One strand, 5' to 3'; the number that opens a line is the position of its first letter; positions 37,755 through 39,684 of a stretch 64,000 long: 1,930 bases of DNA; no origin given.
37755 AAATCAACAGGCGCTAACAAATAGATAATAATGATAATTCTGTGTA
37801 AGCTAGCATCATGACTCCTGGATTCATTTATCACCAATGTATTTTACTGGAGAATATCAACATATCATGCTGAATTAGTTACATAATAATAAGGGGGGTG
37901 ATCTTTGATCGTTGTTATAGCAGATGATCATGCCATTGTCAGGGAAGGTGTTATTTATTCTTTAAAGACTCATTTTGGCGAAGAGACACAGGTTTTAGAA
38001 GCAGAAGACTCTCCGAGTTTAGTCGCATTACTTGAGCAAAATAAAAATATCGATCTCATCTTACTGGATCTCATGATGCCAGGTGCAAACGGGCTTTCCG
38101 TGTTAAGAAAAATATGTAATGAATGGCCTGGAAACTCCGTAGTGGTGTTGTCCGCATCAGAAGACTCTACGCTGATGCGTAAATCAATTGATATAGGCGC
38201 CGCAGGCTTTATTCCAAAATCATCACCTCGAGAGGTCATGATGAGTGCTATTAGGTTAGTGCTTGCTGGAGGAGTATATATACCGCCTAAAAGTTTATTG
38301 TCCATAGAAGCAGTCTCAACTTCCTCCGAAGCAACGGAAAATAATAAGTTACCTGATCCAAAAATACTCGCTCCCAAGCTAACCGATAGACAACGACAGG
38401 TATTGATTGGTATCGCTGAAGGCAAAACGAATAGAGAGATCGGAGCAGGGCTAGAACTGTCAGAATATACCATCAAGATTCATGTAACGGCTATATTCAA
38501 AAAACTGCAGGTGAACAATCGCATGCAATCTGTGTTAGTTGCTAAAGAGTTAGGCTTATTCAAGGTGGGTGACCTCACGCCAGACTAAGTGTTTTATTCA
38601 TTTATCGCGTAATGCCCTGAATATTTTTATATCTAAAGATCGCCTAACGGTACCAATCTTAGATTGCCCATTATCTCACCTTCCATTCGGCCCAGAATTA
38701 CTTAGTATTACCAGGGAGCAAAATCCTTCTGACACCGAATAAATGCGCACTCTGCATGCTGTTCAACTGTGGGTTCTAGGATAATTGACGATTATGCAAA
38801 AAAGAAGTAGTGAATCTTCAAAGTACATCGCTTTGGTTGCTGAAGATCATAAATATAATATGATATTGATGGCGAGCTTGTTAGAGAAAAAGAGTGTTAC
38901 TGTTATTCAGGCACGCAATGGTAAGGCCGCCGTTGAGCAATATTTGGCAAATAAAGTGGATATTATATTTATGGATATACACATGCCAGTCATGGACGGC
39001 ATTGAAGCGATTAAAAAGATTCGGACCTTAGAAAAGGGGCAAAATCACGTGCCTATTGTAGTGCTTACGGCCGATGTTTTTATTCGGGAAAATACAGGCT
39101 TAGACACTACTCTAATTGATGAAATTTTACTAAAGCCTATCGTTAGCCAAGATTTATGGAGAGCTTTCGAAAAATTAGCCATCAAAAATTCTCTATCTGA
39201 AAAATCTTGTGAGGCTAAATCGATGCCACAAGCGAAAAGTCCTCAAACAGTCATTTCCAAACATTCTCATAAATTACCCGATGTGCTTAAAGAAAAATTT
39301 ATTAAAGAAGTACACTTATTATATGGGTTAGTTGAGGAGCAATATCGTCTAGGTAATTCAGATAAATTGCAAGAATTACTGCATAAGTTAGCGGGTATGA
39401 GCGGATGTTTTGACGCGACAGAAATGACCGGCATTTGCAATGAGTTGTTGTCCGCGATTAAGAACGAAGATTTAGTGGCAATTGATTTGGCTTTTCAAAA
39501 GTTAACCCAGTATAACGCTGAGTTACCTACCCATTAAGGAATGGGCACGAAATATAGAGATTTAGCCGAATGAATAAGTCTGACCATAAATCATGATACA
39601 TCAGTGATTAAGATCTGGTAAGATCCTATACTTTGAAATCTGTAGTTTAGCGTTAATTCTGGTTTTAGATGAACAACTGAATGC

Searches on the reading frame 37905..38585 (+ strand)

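Call 53: search_protein_families(library=pfam, proteins=[window:37905-38585:+], max_evalue=0.000001)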
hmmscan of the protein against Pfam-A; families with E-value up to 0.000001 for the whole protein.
window:37905-38585:+ (227 aa): 2 families
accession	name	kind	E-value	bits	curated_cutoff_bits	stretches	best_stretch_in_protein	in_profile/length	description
PF00072.30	Response_reg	-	2.9e-21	76.1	30.2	1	3-117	1-111/111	Response regulator receiver domain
PF00196.25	GerE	-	5.6e-18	64.8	23.5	1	158-213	2-57/57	Bacterial regulatory proteins, luxR family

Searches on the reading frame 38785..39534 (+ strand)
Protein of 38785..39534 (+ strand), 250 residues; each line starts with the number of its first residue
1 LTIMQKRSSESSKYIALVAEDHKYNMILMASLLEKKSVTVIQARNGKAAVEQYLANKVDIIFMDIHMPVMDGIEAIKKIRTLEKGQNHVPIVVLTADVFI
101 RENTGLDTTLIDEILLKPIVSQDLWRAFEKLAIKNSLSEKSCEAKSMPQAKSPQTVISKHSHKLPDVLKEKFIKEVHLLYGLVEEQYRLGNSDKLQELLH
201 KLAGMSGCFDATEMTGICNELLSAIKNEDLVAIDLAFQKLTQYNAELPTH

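Call 53: search_protein_families(library=pfam, proteins=[window:38785-39534:+], max_evalue=0.000001)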
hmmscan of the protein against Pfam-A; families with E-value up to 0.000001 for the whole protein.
window:38785-39534:+ (250 aa): 1 family
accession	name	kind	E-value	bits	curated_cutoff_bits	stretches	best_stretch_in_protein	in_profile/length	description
PF00072.30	Response_reg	-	3.1e-19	69.6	30.2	1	17-126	2-108/111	Response regulator receiver domain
